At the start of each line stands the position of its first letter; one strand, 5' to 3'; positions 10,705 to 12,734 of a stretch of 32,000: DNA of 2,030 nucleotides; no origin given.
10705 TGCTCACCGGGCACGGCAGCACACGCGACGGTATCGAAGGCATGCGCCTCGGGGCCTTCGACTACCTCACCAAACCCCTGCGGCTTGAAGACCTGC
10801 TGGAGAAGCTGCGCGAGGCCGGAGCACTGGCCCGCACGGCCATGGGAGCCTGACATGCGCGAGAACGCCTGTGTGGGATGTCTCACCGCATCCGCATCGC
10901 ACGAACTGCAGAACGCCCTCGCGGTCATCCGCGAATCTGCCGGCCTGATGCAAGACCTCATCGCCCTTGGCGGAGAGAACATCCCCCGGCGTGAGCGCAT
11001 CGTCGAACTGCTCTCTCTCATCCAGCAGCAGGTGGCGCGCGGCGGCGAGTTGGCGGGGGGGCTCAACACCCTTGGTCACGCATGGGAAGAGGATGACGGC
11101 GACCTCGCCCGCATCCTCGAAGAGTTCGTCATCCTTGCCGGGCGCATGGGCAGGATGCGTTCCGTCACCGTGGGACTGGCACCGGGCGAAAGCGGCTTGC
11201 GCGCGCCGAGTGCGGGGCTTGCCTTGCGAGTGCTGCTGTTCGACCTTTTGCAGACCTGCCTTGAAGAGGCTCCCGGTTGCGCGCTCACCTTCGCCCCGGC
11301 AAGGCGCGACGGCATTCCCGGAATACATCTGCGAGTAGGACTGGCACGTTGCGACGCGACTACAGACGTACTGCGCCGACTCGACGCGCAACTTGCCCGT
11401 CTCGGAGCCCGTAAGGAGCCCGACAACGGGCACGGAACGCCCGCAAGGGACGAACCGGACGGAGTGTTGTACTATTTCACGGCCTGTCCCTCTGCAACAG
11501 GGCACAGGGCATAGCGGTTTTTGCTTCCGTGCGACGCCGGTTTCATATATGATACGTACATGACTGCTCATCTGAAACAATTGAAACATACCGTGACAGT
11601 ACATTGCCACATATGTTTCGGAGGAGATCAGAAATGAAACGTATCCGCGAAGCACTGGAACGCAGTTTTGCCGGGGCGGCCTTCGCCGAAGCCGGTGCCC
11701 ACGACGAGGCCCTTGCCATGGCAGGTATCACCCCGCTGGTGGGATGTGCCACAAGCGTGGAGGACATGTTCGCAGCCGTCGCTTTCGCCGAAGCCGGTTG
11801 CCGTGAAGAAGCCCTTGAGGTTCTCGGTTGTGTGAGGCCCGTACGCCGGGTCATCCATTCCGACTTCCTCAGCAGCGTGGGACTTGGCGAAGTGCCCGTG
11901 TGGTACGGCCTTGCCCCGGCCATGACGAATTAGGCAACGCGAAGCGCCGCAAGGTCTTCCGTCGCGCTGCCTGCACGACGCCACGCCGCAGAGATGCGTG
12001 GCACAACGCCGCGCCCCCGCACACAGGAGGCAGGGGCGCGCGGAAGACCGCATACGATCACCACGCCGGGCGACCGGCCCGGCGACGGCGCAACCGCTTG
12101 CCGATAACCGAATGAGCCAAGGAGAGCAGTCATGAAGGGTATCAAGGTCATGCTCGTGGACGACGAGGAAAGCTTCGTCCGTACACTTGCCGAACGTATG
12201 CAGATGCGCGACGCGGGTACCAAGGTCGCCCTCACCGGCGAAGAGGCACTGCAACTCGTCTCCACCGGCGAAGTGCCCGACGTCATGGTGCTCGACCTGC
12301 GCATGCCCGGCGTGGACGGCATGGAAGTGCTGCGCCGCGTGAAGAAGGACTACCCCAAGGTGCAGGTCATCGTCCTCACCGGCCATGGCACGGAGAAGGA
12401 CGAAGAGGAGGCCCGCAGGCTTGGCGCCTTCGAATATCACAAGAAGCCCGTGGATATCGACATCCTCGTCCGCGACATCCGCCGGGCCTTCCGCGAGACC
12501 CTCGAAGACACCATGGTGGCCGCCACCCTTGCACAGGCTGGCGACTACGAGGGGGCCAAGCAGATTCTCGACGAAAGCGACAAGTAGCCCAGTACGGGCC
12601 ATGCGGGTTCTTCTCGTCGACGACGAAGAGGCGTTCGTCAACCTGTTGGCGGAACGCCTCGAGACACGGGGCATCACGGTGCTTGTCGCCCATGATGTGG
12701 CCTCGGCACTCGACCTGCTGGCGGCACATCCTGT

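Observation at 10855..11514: Stand-alone kinase-like protein that keeps the phospho-accepting His but lacks ATP-binding boxes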

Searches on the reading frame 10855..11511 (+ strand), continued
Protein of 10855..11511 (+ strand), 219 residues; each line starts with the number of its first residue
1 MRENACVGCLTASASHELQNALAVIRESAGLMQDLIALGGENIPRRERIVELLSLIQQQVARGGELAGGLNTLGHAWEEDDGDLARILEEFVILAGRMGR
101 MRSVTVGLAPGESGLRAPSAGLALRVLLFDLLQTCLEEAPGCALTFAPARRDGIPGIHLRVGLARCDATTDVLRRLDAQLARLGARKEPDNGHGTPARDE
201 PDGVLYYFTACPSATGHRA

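Call 37: find_related_loci(query=A5, collection=genome_contigs, flank=6000)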
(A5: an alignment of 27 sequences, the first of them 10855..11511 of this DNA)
Query A5 (219 aa) in genome_contigs; peptide patterns used: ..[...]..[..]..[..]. (x = any residue, [..] = any of these).
511 stretches matched a pattern; 449 encode a relative of the query (tblastn E <= 1e-3); the best 80 are kept; 80 distinct loci.
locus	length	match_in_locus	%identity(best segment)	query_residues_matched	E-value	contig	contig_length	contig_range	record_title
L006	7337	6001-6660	50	2-219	4e-58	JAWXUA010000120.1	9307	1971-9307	MAG: Pseudomonadota bacterium isolate FM_37_G117_V NODE_3892_length_9308_cov_4.145205, whole genome shotgun sequence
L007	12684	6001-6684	44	6-215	2e-43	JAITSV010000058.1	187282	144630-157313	MAG: Desulfovibrio sp. isolate Rs511_bin20 k119_1452389, whole genome shotgun sequence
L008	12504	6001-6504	53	6-159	4e-42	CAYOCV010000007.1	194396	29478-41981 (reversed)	MAG TPA_asm: uncultured Desulfovibrio sp. isolate binchicken_co152_25 genome assembly, contig: NODE_57_length_194396_cov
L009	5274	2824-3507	43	6-215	1e-41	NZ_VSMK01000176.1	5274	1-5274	Nitratidesulfovibrio liaohensis strain XJ01 NODE_260, whole genome shotgun sequence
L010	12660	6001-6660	45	6-215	3e-39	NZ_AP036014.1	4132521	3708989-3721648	Nitratidesulfovibrio sp. HK-II chromosome, complete genome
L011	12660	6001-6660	45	6-215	3e-39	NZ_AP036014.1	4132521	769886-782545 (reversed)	Nitratidesulfovibrio sp. HK-II chromosome, complete genome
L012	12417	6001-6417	58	6-138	3e-37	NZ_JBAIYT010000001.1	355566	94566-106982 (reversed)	Nitratidesulfovibrio sp. 1201_IL3209 NODE_1_length_355566_cov_71.154972, whole genome shotgun sequence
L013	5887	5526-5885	60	6-123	5e-34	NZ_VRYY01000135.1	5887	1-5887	Nitratidesulfovibrio oxamicus strain NCIMB 9442 NODE_221, whole genome shotgun sequence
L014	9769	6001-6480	38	1-154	6e-28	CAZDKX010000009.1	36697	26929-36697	MAG TPA_asm: uncultured Syntrophobacteraceae bacterium isolate binchicken_co22_234 genome assembly, contig: NODE_1211_le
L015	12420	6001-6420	43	1-137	2e-27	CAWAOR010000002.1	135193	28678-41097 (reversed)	MAG: uncultured delta proteobacterium isolate MFD02979.bin.1.141 genome assembly, contig: contig_13106, whole genome sho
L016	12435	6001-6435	41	1-141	3e-27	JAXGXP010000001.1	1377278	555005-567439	MAG: Syntrophobacteraceae bacterium isolate AnMBR.bin493 bin493_1, whole genome shotgun sequence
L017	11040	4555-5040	33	2-159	6e-27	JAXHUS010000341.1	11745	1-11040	MAG: Thermodesulfobacteriota bacterium isolate MAG57_tar_biofilm MAG57_341, whole genome shotgun sequence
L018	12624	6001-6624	32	2-189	2e-25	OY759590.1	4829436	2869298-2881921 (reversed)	MAG: Desulfarculia bacterium isolate 49400898-fc5b-42b7-bef8-a303f8702bb8 genome assembly, chromosome: 1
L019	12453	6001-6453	38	5-151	3e-25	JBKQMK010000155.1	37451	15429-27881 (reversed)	MAG: Desulfomonilaceae bacterium isolate LABRr1A1B1C__bin_124 LABRr1A1B1C_000000065694, whole genome shotgun sequence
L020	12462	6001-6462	37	2-151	1e-24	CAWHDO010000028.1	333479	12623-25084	MAG: uncultured delta proteobacterium isolate MFD03726.bin.3.89 genome assembly, contig: contig_30688, whole genome shot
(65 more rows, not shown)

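Call 51: search_protein_families(library=pfam, alignment_id=A5, max_evalue=0.1)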
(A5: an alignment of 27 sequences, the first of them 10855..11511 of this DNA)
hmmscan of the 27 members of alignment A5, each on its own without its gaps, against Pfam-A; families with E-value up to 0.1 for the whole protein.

A. member 1, window:10855-11511:+ (219 aa): 1 family
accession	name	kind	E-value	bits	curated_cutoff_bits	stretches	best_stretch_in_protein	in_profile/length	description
PF00512.31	HisKA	-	0.00014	22.2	26.9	1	10-66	5-53/66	His Kinase A (phospho-acceptor) domain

B. families by the number of members that match (of 27 scanned): 8 families
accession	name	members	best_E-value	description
PF00512.31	HisKA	26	1.4e-07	His Kinase A (phospho-acceptor) domain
PF15002.11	ERK-JNK_inhib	2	0.026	ERK and JNK pathways, inhibitor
PF20007.4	fvmRadSAM-pep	1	0.0019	FtsH ternary system-associated peptide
PF22277.2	EncFtn-like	1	0.0035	EncFtn-like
PF13702.11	Lysozyme_like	1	0.038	Lysozyme-like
PF20616.4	Caps_syn_GfcC_N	1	0.055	Capsule biosynthesis GfcC, N-terminal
PF19969.4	VMAP-M8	1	0.061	vWA-MoxR associated protein middle region (VMAP-M) 8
PF13466.11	STAS_2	1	0.096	STAS domain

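Call 53: search_solved_structures(query=A5, max_evalue=10, show_alignments=1)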
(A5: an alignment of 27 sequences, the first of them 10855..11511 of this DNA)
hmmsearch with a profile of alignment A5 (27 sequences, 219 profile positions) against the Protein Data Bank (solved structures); distinct sequences matched with E-value up to 10: 20.
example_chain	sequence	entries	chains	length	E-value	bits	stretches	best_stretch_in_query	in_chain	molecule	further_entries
9jfj_A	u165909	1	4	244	3.6e-10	43.1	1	5-174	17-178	Sensor histidine kinase ZraS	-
4gcz_A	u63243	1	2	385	1.3e-08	38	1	9-174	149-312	Blue-light photoreceptor, Sensor protein fixL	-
8a3u_A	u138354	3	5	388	1.4e-08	37.8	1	9-174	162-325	Putative Sensory box protein,Sensor protein FixL | Putative Sensory box protein,Putative Sensory box protein,Sensor protein FixL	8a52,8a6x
8a7f_A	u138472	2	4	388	1.5e-08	37.8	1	9-174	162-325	Putative Sensory box protein,Sensor protein FixL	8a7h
3a0r_A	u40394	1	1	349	7.2e-08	35.6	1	4-168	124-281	Sensor protein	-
5idj_A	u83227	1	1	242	3.1e-07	33.5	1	5-176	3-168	Histidine kinase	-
3d36_A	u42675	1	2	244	0.00019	24.4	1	6-177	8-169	Sporulation kinase B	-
3a0t_A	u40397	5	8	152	0.001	22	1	89-168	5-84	Sensor protein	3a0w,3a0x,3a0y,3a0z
8u4x_A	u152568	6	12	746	0.0014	21.5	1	7-169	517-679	histidine kinase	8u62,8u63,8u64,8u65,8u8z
7zp0_A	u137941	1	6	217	0.0085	19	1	90-170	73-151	Sensor protein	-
8vc9_A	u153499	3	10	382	0.0089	18.9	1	5-149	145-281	Leptospira virulence regulator B (LvrB) | histidine kinase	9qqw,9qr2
3jz3_A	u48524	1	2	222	0.012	18.5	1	57-158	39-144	Sensor protein qseC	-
7n0e_B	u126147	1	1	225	0.023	17.6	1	85-178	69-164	Histidine kinase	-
6dk7_A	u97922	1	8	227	0.024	17.5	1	85-178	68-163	RetS (Regulator of Exopolysaccharide and Type III Secretion)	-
6dk8_A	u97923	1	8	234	0.025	17.4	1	85-178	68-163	RetS (Regulator of Exopolysaccharide and Type III Secretion)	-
4q20_A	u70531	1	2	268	0.35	13.7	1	107-169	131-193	Sensor protein DivL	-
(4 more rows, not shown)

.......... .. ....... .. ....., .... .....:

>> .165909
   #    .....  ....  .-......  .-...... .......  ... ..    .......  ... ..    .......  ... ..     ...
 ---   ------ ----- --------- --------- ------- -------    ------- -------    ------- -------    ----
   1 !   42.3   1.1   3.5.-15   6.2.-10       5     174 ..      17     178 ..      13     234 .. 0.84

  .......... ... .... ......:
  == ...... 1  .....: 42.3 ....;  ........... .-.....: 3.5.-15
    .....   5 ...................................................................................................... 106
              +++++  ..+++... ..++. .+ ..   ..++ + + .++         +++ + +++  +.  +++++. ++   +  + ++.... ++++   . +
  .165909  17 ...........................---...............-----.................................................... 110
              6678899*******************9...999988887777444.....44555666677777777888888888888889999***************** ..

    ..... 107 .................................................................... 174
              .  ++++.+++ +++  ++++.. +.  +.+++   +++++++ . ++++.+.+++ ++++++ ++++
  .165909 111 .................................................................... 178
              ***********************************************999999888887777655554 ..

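Call 65: search_protein_families(library=pfam, proteins=[L002:14863-15819:+, L002:12776-14422:+, L019:3724-5370:+], max_evalue=0.01)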
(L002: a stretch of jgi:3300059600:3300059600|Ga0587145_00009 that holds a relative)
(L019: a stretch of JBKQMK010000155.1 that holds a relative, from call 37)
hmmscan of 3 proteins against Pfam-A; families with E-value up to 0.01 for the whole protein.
L002:14863-15819:+ (319 aa): 3 families
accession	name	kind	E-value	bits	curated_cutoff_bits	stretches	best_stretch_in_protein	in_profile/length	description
PF02518.31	HATPase_c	-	5.6e-33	114.1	26.4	1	198-305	2-110/111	Histidine kinase-, DNA gyrase B-, and HSP90-like ATPase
PF00512.31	HisKA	-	5.4e-09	36.4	26.9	1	82-152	2-63/66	His Kinase A (phospho-acceptor) domain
PF13581.12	HATPase_c_2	-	0.0039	17.6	27.4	0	207-282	41-112/127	Histidine kinase-like ATPase domain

L002:12776-14422:+ (549 aa): 4 families
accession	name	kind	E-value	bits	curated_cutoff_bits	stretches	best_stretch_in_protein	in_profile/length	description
PF02518.31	HATPase_c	-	2.8e-30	105.5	26.4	1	441-548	2-109/111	Histidine kinase-, DNA gyrase B-, and HSP90-like ATPase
PF02743.24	dCache_1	-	2.2e-14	54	45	1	42-258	5-239/240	Cache domain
PF00512.31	HisKA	-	3.8e-08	33.7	26.9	1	325-395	2-63/66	His Kinase A (phospho-acceptor) domain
PF14501.12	HATPase_c_5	-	6.1e-05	23.3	22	1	444-537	5-93/102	GHKL domain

L019:3724-5370:+ (549 aa): 3 families
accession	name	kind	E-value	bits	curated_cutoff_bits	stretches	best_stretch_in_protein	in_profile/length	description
PF02743.24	dCache_1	-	1.4e-11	44.8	45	1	39-259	2-239/240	Cache domain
PF00512.31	HisKA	-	7.6e-11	42.3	26.9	1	326-395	2-62/66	His Kinase A (phospho-acceptor) domain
PF02518.31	HATPase_c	-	0.00046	21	26.4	1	442-541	2-110/111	Histidine kinase-, DNA gyrase B-, and HSP90-like ATPase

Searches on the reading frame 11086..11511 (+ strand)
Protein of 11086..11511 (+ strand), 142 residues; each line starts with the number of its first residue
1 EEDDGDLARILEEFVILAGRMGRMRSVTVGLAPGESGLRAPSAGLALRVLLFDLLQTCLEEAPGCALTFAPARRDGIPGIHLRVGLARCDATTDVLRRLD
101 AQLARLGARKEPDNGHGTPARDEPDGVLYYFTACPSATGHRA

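Call 61: predict_structure(alignment_id=A6)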
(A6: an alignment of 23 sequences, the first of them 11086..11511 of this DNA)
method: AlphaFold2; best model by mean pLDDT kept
length: 142 residues; sequences in the alignment: 23
mean_pLDDT: 84.9   pTM: 0.81
mean pLDDT of the five models: 84.9, 84.1, 84.0, 83.9, 83.5
residues with pLDDT >= 90: 87; 70-90: 30; 50-70: 18; < 50: 7
segments of 3 or more residues with pLDDT < 50: 138-142
pLDDT, mean of each block of 10 residues (from residue 1): 77 94 89 90 83 95 93 93 85 89 96 64 75 74 39
secondary structure, 60 per line:
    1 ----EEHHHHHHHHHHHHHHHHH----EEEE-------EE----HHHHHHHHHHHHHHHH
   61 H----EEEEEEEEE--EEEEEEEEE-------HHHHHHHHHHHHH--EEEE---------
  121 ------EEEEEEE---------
elements in order: H7-23 E28-31 H45-61 E66-74 E77-85 H93-105 E108-111 E127-133

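Call 63: fold_search(model_id=the predicted structure, library=pdb)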
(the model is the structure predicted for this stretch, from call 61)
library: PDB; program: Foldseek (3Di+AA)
matches with E <= 10: 719; with E <= 0.001: 49
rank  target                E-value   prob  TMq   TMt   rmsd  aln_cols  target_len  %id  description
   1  8dx0_A                8.3e-05  1.00  0.50  0.51   5.3       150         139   11  VanSC CA domain (released 2023-03-22)
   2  7n0e_B                1.0e-04  1.00  0.45  0.35   6.0       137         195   14  Co-complex of the histidine kinase region of RetS and the dimerization and histidine phosphotransfer domain of GacS (released 2022-03-09)
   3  4jas_A                1.3e-04  1.00  0.59  0.37   6.0       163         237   12  Structural basis of a rationally rewired protein-protein interface (HK853mutant A268V, A271G, T275M, V294T and D297E a (released 2013-09-04)
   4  6rfv_A                1.5e-04  1.00  0.58  0.38   5.5       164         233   15  Revisiting pH-gated conformational switch. Complex HK853-RR468 pH 7 (released 2020-02-19)
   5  4r3a_B                1.7e-04  1.00  0.47  0.27   6.1       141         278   13  Erythrobacter litoralis EL346 blue-light activated histidine kinase (released 2014-12-03)
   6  3dge_A                1.9e-04  1.00  0.49  0.33   6.6       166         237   14  Structure of a histidine kinase-response regulator complex reveals insights into Two-component signaling and a novel c (released 2009-07-07)
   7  4jav_A                2.0e-04  1.00  0.56  0.35   5.8       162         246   14  Structural basis of a rationally rewired protein-protein interface (HK853wt and RR468mutant V13P, L14I, I17M and N21V) (released 2013-09-04)
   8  6rgy_B                2.0e-04  1.00  0.50  0.33   6.8       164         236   14  Revisiting pH-gated conformational switch. Complex HK853-RR468 pH 7.5 (released 2020-02-19)
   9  6rgz_A                2.1e-04  1.00  0.54  0.35   6.4       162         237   15  Revisiting pH-gated conformational switch. Complex HK853-RR468 pH 6.5 (released 2020-02-19)
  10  6dk7_E                2.2e-04  1.00  0.43  0.31   8.2       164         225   12  RetS histidine kinase region with cobalt (released 2019-03-20)
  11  5epv_A                2.4e-04  1.00  0.42  0.31   6.6       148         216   14  Histidine kinase domain from the LOV-HK blue-light receptor from Brucella abortus (released 2016-02-24)
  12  6azr_A                2.5e-04  1.00  0.60  0.38   6.1       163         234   15  Crystal structure of the T264A HK853cp-BeF3-RR468 complex (released 2017-12-27)
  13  3a0t                  2.5e-04  1.00  0.50  0.47   6.9       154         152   12  Catalytic domain of histidine kinase ThkA (TM1359) in complex with ADP and Mg ion (trigonal) (released 2009-10-20)
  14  5epv_D                2.7e-04  1.00  0.42  0.38   6.2       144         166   14  Histidine kinase domain from the LOV-HK blue-light receptor from Brucella abortus (released 2016-02-24)
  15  4jav_B                3.5e-04  1.00  0.59  0.36   5.8       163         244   13  Structural basis of a rationally rewired protein-protein interface (HK853wt and RR468mutant V13P, L14I, I17M and N21V) (released 2013-09-04)
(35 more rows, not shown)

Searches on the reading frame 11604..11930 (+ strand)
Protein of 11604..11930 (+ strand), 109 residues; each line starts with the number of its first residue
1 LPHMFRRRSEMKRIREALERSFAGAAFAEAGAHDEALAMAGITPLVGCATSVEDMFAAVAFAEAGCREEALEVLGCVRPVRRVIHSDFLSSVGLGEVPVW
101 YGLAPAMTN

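Call 3: search_protein_families(library=pfam, proteins=[window:11604-11930:+], max_evalue=1)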
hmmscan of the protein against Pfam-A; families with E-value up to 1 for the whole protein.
window:11604-11930:+ (109 aa): 0 families

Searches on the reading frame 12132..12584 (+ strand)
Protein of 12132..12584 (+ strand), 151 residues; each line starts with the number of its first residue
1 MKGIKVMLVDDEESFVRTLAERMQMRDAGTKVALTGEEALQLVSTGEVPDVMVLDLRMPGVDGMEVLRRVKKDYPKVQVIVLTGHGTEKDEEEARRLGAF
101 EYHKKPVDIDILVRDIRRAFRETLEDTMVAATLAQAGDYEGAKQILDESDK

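Call 3: search_protein_families(library=pfam, proteins=[window:12132-12584:+], max_evalue=1)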
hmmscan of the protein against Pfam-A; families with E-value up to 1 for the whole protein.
window:12132-12584:+ (151 aa): 4 families
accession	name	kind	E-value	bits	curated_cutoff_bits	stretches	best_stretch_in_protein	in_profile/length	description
PF00072.30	Response_reg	-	3.6e-24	85.5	30.2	1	6-116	1-110/111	Response regulator receiver domain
PF20274.4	cREC_REC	-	0.05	14.7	27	1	7-70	3-56/88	Cyclic-phosphate processing Receiver domain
PF08735.15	DUF1786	-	0.079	12.7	25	1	48-129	140-220/252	Putative pyruvate format-lyase activating enzyme (DUF1786)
PF13174.12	TPR_6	-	0.16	13.1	26.3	0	64-76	20-32/33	Tetratricopeptide repeat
